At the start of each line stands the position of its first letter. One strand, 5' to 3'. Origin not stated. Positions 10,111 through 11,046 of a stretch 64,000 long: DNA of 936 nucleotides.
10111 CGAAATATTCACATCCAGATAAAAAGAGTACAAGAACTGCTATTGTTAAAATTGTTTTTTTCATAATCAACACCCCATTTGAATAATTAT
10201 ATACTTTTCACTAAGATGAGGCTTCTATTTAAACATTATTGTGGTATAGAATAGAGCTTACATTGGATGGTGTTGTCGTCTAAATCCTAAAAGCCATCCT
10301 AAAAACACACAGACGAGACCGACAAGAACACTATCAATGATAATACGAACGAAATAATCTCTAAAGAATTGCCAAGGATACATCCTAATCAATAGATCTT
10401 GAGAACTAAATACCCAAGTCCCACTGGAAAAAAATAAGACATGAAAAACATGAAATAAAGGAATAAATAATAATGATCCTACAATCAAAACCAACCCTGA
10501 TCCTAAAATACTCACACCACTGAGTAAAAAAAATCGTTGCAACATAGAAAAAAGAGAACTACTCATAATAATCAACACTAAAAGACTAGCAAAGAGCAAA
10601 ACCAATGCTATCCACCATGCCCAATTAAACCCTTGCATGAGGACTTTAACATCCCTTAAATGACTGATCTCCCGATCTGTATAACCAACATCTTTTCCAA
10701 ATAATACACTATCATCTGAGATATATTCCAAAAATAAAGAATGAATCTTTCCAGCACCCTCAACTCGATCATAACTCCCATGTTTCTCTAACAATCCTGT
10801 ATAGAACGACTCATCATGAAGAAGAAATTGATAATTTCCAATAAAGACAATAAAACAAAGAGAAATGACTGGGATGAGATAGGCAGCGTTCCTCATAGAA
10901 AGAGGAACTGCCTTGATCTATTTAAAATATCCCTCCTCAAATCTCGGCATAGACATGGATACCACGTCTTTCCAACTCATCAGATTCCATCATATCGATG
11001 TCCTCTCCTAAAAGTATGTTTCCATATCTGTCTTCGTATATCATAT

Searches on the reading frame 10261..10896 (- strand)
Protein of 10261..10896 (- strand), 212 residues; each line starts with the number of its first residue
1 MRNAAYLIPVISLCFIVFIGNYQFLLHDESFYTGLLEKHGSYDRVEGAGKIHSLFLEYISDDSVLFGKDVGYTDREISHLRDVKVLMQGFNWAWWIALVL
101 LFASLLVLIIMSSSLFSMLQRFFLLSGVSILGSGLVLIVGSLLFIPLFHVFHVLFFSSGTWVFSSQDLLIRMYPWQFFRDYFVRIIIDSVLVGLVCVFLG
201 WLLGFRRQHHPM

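Call 3: search_protein_families(library=pfam, proteins=[window:10261-10896:-], max_evalue=1)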
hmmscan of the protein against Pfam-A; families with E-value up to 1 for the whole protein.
window:10261-10896:- (212 aa): 1 family
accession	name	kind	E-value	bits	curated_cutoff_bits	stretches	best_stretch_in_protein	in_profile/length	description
PF07314.17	Lit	-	9.6e-16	58.8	24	1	10-178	4-176/176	Lipoprotein intramolecular transacylase Lit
